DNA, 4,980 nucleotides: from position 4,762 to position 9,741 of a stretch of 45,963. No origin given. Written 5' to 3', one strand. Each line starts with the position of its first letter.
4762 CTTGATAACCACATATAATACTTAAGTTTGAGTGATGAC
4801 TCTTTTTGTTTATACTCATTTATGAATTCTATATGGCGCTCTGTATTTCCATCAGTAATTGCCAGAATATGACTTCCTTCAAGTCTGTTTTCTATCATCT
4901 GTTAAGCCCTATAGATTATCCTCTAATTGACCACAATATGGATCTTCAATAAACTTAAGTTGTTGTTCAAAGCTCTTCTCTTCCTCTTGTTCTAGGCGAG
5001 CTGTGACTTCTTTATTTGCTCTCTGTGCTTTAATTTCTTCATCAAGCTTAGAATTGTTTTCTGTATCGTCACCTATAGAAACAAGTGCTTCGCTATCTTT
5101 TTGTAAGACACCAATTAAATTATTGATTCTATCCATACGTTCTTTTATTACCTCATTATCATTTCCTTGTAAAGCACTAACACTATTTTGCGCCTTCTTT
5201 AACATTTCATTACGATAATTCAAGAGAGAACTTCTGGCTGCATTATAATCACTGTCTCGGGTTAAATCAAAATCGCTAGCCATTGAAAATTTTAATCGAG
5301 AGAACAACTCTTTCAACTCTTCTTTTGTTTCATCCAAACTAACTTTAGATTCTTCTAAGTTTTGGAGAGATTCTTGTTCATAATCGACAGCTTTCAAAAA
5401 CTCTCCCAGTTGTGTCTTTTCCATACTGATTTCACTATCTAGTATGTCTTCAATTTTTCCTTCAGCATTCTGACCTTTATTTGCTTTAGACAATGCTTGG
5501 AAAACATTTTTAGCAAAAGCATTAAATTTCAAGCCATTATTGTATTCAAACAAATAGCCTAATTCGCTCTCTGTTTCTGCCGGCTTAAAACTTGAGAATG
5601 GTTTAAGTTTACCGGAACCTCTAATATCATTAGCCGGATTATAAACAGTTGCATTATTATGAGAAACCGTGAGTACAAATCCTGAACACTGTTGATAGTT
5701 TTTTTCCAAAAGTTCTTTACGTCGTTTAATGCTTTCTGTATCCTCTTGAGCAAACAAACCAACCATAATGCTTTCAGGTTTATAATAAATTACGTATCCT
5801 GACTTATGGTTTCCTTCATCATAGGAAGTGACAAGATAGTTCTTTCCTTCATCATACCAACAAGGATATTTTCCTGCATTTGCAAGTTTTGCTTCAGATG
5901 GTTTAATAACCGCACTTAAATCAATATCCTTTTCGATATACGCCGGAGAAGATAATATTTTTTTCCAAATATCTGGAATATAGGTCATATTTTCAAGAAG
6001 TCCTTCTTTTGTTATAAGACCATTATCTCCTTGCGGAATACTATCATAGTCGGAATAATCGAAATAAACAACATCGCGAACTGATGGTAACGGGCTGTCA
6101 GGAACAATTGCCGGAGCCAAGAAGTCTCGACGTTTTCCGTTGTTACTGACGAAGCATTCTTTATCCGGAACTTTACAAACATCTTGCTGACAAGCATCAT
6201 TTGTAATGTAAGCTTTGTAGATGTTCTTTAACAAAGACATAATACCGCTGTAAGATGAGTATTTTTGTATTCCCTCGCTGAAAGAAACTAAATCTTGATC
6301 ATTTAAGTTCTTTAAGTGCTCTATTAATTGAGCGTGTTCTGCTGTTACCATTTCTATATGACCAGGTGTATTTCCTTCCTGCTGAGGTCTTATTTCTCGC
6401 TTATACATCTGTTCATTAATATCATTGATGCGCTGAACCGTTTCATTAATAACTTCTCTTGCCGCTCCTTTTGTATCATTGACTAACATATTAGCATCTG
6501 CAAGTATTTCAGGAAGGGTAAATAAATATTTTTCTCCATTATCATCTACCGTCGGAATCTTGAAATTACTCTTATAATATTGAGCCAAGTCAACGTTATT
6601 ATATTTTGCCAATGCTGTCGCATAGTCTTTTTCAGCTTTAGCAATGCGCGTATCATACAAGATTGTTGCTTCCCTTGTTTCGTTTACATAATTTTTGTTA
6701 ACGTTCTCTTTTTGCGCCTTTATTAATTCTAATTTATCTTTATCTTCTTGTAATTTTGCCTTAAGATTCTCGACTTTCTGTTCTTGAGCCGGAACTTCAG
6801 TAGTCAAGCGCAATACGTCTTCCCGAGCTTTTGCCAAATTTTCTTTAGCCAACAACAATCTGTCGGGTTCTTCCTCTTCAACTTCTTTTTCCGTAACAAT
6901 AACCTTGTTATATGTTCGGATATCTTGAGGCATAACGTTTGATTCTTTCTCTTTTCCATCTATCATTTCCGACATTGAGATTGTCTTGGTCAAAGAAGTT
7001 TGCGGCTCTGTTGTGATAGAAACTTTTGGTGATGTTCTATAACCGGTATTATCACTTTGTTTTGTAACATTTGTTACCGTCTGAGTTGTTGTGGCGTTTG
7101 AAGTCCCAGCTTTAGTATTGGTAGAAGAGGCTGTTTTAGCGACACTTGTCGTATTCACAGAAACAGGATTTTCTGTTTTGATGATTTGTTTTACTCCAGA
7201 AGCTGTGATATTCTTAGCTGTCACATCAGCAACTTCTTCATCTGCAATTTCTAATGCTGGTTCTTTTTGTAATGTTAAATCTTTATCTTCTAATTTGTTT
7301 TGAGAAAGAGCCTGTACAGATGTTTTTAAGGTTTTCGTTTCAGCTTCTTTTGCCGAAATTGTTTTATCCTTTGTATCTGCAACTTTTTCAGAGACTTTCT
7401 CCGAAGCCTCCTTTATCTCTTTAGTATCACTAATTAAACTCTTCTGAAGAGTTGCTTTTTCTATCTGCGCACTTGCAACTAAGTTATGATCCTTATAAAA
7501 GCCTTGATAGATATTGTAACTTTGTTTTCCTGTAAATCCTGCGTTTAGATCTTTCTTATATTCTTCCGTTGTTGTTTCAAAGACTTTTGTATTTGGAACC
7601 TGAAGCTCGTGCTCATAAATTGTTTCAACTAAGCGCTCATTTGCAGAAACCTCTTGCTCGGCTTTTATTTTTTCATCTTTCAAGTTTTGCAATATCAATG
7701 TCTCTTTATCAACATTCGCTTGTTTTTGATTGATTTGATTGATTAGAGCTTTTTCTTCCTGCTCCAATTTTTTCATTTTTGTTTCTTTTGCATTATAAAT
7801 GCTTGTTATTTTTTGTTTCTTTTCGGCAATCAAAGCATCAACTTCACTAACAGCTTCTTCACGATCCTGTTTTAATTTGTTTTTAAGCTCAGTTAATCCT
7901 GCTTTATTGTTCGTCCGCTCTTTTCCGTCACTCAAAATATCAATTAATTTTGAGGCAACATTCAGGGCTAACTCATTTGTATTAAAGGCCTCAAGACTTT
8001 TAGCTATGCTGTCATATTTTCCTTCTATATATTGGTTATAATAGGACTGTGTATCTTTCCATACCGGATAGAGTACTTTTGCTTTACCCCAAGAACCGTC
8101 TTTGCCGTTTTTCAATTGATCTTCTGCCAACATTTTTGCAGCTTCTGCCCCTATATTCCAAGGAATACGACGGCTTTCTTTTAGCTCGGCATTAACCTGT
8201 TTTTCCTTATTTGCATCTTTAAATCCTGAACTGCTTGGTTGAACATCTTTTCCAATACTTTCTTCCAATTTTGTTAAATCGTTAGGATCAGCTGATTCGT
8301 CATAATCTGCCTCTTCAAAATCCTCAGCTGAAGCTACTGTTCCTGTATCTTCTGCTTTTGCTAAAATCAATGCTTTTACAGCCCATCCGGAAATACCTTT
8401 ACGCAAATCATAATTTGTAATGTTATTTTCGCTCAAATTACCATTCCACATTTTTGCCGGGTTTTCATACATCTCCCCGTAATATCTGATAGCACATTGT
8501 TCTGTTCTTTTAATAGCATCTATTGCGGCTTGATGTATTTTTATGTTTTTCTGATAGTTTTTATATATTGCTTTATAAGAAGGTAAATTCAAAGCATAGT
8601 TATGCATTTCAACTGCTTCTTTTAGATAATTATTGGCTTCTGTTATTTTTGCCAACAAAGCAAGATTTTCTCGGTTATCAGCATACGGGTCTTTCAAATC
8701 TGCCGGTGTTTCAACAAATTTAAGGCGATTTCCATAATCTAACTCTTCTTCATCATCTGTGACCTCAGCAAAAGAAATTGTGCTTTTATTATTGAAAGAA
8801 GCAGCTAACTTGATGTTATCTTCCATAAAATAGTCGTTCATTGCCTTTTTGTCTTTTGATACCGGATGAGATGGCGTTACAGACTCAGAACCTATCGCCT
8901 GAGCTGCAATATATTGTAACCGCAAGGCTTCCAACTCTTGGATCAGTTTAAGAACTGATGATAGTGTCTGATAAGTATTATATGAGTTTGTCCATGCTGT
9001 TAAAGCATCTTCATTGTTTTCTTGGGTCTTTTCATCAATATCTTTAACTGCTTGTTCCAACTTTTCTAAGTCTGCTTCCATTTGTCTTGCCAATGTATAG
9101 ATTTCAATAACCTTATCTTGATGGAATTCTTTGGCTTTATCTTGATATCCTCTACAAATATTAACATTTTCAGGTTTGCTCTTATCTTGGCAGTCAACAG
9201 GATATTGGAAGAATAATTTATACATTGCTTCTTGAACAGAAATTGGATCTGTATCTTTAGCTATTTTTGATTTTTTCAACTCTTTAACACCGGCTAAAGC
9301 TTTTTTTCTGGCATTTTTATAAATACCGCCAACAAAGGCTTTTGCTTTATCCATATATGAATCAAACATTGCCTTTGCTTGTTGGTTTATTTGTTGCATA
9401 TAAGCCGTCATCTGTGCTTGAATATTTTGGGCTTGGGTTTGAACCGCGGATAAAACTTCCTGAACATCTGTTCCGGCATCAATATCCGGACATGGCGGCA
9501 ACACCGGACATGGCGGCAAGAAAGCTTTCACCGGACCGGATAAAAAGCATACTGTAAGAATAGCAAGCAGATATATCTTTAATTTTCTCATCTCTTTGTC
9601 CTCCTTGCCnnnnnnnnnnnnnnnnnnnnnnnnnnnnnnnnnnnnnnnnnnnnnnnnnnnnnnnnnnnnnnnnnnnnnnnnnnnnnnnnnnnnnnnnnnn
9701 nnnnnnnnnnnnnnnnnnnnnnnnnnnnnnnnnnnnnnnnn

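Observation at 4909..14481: Four tandem signal-peptide coiled-coil proteins (895, 232, 494 and 1560 aa) replace VirB5/VirB6 between virB4 and virB8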

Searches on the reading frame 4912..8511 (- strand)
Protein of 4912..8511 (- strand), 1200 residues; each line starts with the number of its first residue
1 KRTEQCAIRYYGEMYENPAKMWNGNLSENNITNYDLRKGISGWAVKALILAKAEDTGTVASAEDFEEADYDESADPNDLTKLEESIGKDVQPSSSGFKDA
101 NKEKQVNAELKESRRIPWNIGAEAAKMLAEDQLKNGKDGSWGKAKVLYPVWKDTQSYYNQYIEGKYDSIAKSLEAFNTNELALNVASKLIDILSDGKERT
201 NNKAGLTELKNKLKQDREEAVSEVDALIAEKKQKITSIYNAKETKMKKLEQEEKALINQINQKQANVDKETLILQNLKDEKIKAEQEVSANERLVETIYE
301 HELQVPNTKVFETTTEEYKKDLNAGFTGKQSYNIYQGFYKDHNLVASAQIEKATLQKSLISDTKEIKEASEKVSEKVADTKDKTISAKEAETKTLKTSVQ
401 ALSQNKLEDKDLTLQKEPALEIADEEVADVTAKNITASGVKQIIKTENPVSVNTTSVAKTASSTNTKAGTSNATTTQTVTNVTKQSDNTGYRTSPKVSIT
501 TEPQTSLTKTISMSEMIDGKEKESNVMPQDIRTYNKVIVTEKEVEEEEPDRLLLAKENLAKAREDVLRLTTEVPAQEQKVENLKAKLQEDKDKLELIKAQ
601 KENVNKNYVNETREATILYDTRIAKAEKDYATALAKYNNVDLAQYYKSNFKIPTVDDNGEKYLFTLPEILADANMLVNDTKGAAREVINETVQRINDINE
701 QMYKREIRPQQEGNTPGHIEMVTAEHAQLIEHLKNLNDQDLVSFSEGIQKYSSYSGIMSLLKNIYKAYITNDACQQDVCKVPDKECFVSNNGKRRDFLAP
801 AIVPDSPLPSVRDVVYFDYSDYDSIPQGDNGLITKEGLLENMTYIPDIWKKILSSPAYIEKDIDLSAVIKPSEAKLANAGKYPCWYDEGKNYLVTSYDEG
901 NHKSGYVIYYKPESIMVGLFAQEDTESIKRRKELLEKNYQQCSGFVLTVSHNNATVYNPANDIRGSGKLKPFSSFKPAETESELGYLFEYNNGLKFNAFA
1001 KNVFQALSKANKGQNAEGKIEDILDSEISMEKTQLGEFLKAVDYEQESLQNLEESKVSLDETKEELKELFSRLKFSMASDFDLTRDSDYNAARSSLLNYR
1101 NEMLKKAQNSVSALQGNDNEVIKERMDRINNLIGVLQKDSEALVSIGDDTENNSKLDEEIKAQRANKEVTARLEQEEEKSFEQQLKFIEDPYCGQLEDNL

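Call 108: search_protein_representatives(protein=window:4912-8511:-)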
Query: 1200 residues. Proteins with E-value up to 0.001 (for the whole library): 200; up to 1e-10: 167; up to 1e-30: 87. The best 150 are listed.
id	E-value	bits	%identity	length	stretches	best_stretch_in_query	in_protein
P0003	4.3e-245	832.8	44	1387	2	511-1200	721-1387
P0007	5.0e-239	812.7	40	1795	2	358-1199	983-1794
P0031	3.8e-232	789.9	43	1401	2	530-1199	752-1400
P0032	4.5e-231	786.4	84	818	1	1-463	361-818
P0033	2.9e-223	760.5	42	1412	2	527-1200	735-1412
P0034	7.4e-152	524.1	62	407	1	471-884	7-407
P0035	1.8e-132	459.9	32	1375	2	529-1194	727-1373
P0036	1.2e-117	410.8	31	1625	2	544-1194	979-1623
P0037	3.7e-101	356.2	30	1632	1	3-1194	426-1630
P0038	1.1e-99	351.3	28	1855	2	408-1194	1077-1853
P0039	1.1e-95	338.0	29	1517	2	435-1194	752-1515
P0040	1.1e-87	311.6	29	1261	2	571-1194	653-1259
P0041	6.6e-82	292.5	30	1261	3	3-310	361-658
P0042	5.0e-81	289.5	30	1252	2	722-1194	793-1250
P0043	5.9e-80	286.0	32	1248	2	674-1194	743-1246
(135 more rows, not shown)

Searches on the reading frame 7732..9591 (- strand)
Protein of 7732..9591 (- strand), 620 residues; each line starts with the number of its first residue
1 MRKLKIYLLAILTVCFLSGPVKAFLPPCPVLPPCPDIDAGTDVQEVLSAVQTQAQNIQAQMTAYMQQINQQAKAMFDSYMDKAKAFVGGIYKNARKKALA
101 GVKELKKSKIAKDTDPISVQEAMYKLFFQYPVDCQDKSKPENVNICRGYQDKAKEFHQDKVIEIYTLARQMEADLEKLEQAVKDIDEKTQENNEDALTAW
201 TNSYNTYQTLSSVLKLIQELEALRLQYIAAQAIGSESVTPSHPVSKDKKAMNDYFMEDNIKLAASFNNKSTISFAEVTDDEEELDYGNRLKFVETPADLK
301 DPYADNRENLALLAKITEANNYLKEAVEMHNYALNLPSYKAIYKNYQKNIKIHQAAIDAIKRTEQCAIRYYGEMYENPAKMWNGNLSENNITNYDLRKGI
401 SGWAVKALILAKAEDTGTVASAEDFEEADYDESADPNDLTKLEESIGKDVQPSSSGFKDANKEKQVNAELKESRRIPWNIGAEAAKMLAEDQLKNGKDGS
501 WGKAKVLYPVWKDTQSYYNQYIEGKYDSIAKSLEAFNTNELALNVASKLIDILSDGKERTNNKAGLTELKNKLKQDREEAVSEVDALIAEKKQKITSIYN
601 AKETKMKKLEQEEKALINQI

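Call 60: predict_structure(alignment_id=A3)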
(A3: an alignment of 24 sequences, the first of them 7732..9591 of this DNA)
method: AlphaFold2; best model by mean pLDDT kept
length: 620 residues; sequences in the alignment: 24
mean_pLDDT: 62.4   pTM: 0.31
mean pLDDT of the five models: 62.4, 53.0, 48.6, 45.9, 44.8
residues with pLDDT >= 90: 2; 70-90: 210; 50-70: 288; < 50: 120
segments of 3 or more residues with pLDDT < 50: 12-43, 88-108, 246-282, 290-303, 449-453
pLDDT, mean of each block of 10 residues (from residue 1): 55 44 30 35 50 58 64 66 56 37 40 59 66 74 75 68 68 71 65 54 63 65 66 63 53 31 27 31 53 40 49 52 54 56 73 80 85 88 86 83 86 66 57 56 53 59 74 76 83 86 79 60 61 60 74 76 79 69 63 73 80 66
secondary structure, 60 per line:
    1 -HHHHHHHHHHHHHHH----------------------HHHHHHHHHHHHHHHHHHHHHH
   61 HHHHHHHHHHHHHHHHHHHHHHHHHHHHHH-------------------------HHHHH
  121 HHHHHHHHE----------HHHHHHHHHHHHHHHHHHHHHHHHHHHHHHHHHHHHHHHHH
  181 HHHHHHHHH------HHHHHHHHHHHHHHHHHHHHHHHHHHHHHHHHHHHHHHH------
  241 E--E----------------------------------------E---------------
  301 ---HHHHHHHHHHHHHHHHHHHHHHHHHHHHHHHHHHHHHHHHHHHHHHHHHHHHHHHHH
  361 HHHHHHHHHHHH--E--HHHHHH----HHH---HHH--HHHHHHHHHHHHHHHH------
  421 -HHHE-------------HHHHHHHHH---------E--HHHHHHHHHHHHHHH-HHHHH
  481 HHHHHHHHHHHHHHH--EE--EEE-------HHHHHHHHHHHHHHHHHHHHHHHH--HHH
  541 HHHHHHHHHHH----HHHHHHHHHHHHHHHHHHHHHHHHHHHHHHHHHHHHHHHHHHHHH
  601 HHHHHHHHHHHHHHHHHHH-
elements in order: H2-16 H39-90 H116-128 H140-189 H196-234 H304-372 H378-383 H399-414 H439-447 H460-474 H476-495 E502-504 H512-535 H538-551 H556-619
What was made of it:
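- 8872..9522 (-): D N-terminal module (aa 24-240): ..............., then three long helices. It contains the 'IYT..R..E' module that is similar to the B core. AF2 helices 39-90, 140-189 and 196-234 (call 60).
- On VirB5/TrbJ: The AF2 model of D 1-620 has three long helices at 39-234, but pLDDT is 62 and pTM 0.31 (call 60).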

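Call 63: fold_search(model_id=the predicted structure, library=pdb)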
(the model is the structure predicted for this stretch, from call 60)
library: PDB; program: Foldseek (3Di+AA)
matches with E <= 10: 421; with E <= 0.001: 0
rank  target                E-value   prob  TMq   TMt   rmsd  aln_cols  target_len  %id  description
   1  4uos                  2.2e-02  0.87  0.11  0.29  26.1       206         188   10  Thermodynamic hyperstability in parametrically designed helical bundles (released 2014-11-05)
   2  5msj_S                1.3e-01  0.51  0.10  0.28  25.4       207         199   12  Mouse PA28alpha (released 2017-09-13)
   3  5msj_Q                2.1e-01  0.44  0.10  0.27  24.9       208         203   12  Mouse PA28alpha (released 2017-09-13)
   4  5msj_P                2.2e-01  0.41  0.10  0.26  25.2       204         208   11  Mouse PA28alpha (released 2017-09-13)
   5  5msj_a                2.9e-01  0.38  0.10  0.26  25.7       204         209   10  Mouse PA28alpha (released 2017-09-13)
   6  5msj_W                3.0e-01  0.38  0.10  0.27  24.7       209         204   11  Mouse PA28alpha (released 2017-09-13)
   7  7nao_c                3.2e-01  0.30  0.10  0.27  26.5       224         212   12  Human PA28-20S proteasome complex (released 2022-11-02)
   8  3i9w                  3.2e-01  0.20  0.08  0.16  29.6       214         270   14  Crystal structure of the E. coli histidine kinase sensor TorS sensor domain (released 2009-10-06)
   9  5msj_K                3.3e-01  0.38  0.10  0.27  25.6       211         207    9  Mouse PA28alpha (released 2017-09-13)
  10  5msj_U                3.3e-01  0.33  0.10  0.26  29.2       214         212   13  Mouse PA28alpha (released 2017-09-13)
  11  6egc                  3.5e-01  0.54  0.11  0.36  23.1       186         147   11  Single-chain version of 2L4HC2_23 (PDB 5J0K) (released 2019-05-29)
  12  8s2p_BBB              3.7e-01  0.57  0.15  0.37  12.7       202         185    9  Crystal structure of Borrelia burgdorferi paralogous family 12 outer surface protein BBH37 (space group p21) (released 2025-03-05)
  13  8s2f_BBB              3.7e-01  0.51  0.13  0.35  17.6       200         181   10  Crystal structure of Borrelia burgdorferi paralogous family 12 outer surface protein BBH37 (released 2025-03-05)
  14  5msj_b                3.7e-01  0.35  0.10  0.27  25.0       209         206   11  Mouse PA28alpha (released 2017-09-13)
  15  5mx5_G                3.7e-01  0.25  0.10  0.27  30.4       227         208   10  Mouse PA28alpha-beta (released 2017-09-13)
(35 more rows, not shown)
